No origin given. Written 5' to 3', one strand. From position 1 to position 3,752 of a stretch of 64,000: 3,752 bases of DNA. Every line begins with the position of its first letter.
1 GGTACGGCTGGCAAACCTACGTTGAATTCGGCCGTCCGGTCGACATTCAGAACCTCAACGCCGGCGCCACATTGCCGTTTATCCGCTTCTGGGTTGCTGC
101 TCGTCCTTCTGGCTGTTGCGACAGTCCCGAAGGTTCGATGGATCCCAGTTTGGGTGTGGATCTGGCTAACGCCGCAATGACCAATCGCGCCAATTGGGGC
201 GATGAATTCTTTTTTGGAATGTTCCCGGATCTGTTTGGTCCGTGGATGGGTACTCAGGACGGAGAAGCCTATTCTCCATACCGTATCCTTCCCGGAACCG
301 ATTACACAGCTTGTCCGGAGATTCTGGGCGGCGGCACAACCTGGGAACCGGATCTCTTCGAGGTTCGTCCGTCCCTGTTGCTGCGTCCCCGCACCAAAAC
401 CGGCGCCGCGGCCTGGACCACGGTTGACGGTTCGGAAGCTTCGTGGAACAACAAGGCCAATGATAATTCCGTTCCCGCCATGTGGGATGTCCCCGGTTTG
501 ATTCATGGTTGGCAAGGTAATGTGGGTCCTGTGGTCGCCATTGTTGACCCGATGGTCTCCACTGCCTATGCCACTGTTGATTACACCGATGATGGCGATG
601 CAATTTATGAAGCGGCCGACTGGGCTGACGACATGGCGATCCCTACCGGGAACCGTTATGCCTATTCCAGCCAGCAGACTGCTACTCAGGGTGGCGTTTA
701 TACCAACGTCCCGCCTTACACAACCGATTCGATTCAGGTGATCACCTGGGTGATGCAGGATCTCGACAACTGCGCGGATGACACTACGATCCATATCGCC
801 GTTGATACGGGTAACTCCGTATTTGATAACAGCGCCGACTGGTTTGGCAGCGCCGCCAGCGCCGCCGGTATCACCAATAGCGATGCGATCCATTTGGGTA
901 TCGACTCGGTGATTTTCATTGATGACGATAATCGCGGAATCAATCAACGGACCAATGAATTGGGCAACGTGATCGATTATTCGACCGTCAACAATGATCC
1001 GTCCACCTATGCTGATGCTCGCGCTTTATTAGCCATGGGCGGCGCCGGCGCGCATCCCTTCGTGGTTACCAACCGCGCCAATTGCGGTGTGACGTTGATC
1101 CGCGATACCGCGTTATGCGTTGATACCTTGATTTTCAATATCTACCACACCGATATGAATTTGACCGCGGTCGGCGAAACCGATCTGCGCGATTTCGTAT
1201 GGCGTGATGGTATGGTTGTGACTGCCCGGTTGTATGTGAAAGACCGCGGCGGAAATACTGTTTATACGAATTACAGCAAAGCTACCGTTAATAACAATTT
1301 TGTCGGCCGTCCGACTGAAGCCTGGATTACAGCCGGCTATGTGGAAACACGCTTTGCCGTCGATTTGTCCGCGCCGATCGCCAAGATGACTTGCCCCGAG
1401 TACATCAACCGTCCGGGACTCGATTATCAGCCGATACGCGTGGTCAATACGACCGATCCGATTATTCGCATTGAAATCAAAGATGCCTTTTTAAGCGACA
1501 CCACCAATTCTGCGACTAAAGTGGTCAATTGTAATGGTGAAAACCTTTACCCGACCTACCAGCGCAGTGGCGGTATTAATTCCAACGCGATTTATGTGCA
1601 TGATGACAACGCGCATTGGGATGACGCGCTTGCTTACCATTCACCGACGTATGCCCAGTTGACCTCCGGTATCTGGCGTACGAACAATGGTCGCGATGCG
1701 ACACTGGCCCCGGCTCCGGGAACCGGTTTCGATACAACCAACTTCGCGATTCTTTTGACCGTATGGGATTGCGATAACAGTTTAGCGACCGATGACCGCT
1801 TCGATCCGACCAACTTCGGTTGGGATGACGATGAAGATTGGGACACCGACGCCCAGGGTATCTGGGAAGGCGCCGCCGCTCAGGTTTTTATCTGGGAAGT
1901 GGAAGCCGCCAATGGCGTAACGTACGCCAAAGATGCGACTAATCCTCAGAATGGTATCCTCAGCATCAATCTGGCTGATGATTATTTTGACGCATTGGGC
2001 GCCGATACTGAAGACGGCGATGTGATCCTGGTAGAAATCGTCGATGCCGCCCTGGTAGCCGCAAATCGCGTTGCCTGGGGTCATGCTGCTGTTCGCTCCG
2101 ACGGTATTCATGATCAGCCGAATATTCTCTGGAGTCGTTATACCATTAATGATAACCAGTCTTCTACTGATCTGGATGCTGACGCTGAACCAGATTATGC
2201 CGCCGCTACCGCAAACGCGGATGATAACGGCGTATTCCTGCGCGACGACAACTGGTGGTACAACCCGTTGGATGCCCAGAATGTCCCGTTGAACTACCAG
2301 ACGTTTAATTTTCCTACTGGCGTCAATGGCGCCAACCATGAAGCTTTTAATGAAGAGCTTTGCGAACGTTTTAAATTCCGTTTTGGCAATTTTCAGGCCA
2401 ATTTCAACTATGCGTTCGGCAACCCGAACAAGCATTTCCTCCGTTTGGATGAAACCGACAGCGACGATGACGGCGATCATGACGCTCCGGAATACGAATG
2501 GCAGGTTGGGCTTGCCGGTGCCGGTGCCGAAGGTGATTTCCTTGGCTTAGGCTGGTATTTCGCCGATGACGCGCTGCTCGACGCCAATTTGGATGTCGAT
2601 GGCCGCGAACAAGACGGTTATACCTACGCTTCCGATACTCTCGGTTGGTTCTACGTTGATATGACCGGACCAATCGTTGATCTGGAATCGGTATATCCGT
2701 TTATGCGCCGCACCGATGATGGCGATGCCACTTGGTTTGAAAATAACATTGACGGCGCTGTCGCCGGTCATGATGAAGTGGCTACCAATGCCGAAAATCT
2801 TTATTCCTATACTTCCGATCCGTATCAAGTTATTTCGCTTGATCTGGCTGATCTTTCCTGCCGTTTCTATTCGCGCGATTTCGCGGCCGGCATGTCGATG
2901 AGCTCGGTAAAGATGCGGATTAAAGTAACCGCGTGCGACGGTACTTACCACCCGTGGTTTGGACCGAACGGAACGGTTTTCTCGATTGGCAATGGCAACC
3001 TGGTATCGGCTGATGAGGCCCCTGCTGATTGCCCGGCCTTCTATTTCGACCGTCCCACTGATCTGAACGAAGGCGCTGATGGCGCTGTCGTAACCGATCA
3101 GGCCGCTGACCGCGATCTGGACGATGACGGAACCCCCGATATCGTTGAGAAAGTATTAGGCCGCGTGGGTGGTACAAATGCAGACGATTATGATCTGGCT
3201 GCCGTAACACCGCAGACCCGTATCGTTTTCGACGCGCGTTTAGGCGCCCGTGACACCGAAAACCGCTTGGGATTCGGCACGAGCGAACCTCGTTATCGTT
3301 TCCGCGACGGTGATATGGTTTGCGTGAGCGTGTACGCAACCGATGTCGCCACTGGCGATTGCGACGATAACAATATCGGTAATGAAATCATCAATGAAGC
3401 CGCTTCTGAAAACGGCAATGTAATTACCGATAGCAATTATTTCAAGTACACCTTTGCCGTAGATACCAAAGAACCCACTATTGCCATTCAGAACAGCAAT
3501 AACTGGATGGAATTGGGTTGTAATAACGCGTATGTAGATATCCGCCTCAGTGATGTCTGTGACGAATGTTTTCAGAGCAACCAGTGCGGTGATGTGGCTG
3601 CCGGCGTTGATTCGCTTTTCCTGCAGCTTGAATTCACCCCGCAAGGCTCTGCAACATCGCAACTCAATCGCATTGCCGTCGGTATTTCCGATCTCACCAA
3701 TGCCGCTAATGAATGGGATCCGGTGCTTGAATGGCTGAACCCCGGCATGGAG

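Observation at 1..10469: Giant (>3465 aa, 5'-truncated) T9SS-secreted protein rich in DxDxDG Ca-binding-like motifs and Trp/Tyr/Asn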

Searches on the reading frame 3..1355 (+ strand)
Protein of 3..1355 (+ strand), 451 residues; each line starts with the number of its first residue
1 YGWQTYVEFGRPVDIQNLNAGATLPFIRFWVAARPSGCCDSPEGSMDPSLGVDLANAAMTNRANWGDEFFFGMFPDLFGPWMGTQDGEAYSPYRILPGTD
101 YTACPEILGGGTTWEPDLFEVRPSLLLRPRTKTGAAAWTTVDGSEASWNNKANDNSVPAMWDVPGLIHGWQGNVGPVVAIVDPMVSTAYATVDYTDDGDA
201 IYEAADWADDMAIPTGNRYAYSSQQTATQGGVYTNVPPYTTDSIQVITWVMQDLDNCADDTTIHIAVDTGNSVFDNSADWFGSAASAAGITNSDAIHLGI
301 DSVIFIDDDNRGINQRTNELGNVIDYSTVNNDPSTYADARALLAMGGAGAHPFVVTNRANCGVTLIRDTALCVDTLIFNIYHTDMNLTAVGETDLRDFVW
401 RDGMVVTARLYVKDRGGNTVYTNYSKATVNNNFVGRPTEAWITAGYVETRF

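Call 20: find_related_loci(query=window:3-1202:+, collection=metagenome_contigs, flank=10000)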
Query window:3-1202:+ (400 aa) in metagenome_contigs; peptide patterns used: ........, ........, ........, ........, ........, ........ (x = any residue, [..] = any of these).
27 stretches matched a pattern, but none encodes a relative of the query by tblastn (E <= 1e-3).

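Call 21: find_related_loci(query=window:3-1202:+, collection=genome_contigs, flank=10000)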
Query window:3-1202:+ (400 aa) in genome_contigs; peptide patterns used: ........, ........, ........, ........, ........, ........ (x = any residue, [..] = any of these).
28 stretches matched a pattern, but none encodes a relative of the query by tblastn (E <= 1e-3).

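Call 36: search_protein_families(library=pfam, proteins=[window:3-1355:+], max_evalue=5)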
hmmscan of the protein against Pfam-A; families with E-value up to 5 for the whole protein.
window:3-1355:+ (451 aa): 0 families

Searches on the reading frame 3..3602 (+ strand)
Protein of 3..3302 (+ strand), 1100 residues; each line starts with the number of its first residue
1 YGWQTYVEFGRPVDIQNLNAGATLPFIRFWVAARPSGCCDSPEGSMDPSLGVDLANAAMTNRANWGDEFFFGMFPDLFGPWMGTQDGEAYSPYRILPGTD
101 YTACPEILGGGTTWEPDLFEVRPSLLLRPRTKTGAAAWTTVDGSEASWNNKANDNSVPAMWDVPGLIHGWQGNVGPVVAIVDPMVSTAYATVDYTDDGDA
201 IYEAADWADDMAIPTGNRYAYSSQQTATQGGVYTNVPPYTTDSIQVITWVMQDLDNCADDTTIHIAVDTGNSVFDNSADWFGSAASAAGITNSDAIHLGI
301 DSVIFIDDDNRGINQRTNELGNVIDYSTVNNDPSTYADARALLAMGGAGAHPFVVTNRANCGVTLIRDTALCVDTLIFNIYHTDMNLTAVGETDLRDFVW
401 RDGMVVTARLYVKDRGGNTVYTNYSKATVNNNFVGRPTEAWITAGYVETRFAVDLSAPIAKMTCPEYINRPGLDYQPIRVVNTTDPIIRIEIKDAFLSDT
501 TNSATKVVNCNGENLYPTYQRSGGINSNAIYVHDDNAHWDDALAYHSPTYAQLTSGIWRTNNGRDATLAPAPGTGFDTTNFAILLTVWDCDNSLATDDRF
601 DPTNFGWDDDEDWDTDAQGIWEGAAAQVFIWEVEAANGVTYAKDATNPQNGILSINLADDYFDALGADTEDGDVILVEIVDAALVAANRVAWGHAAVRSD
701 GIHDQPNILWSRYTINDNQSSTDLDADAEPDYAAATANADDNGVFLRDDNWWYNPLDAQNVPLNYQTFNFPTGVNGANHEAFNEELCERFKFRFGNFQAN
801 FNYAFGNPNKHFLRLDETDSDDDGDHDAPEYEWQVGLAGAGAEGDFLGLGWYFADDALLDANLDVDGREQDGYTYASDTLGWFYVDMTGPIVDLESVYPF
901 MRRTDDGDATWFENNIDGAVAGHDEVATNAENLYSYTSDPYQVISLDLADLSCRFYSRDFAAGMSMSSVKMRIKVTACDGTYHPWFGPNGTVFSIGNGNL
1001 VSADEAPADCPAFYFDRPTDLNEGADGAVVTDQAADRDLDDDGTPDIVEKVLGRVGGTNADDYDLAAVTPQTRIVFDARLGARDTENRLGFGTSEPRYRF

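Call 14: find_homologous_proteins(query=window:3-3302:+)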
Query window:3-3302:+ (1100 aa): 1 proteins with E <= 0.001 among 8000 candidates.
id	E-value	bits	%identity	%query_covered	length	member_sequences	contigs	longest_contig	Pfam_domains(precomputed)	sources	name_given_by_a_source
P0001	4.9e-127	443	36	87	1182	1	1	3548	-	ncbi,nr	ncbi:MAG: hypothetical protein KBA26_14470, partial [Candidatus Delongbacteria bacterium]|nr:hypothe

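Call 42: find_encoding_contigs(protein=P0001, flank=10000, max_places=4)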
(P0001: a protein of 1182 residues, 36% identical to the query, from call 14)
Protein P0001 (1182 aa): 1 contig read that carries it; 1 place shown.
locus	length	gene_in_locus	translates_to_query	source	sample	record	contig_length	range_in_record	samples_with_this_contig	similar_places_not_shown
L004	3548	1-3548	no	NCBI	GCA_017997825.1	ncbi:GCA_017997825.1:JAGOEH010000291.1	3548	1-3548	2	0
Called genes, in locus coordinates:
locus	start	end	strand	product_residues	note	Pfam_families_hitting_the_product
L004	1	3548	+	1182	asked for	?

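Call 65: predict_structure(alignment_id=A2)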
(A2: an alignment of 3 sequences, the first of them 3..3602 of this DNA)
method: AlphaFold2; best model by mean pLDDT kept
length: 1200 residues; sequences in the alignment: 3
mean_pLDDT: 26.9   pTM: 0.25
mean pLDDT of the five models: 26.9, 25.0, 24.1, 23.9, 22.0
residues with pLDDT >= 90: 0; 70-90: 0; 50-70: 4; < 50: 1196
segments of 3 or more residues with pLDDT < 50: 1-652, 658-1200
pLDDT, mean of each block of 10 residues (from residue 1): 23 28 25 27 35 34 32 25 28 24 26 26 23 23 23 23 23 26 22 26 28 22 23 23 25 29 27 26 25 25 25 24 25 27 26 24 27 26 24 27 24 25 23 24 25 28 22 26 38 32 23 24 23 22 25 20 25 26 38 30 27 27 33 39 41 49 40 38 27 23 23 21 26 22 24 26 22 29 26 22 22 23 25 22 24 23 26 22 20 24 25 28 26 23 31 28 31 38 39 34 23 24 25 28 28 24 27 32 25 28 36 34 29 26 30 30 29 29 25 25
secondary structure, 60 per line:
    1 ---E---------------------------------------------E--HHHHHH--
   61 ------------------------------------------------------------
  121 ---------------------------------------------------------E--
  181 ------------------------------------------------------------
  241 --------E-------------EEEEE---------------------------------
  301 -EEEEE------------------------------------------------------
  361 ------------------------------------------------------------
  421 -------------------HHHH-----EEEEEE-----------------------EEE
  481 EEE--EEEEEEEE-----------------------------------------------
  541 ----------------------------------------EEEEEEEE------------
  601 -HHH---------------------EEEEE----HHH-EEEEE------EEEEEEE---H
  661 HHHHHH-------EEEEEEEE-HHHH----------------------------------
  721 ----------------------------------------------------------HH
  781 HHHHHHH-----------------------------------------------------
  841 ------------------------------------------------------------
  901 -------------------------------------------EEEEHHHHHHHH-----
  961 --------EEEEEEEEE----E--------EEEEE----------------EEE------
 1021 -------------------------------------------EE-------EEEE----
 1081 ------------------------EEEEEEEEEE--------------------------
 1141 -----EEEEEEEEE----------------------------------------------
elements in order (helices of 4 or more, strands of 3 or more residues): H53-58 E263-267 E302-306 H440-443 E449-454 E478-483 E486-493 E581-588 E626-630 E639-643 E650-656 H660-666 E674-681 H683-686 H779-787 E944-947 H948-955 E969-977 E991-995 E1012-1014 E1073-1076 E1105-1114 E1146-1154

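Call 70: search_protein_families(library=pfam, proteins=[P0001], max_evalue=0.01)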
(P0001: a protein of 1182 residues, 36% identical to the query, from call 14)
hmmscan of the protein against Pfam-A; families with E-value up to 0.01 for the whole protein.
P0001 (1182 aa): 0 families

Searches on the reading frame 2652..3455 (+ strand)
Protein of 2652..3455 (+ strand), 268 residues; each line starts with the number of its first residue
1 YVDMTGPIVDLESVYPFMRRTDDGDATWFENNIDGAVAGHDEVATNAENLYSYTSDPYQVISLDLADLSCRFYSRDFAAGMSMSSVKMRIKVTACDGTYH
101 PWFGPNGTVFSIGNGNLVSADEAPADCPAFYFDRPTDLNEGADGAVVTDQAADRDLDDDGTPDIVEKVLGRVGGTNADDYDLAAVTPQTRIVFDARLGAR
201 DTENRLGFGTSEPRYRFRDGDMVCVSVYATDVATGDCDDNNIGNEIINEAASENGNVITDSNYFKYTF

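Call 36: search_protein_families(library=pfam, proteins=[window:2652-3455:+], max_evalue=5)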
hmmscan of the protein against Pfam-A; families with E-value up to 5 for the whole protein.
window:2652-3455:+ (268 aa): 1 family
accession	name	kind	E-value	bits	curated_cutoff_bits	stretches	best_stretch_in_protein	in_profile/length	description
PF12019.13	GspH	-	0.79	10.7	21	1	154-209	38-92/108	Type II transport protein GspH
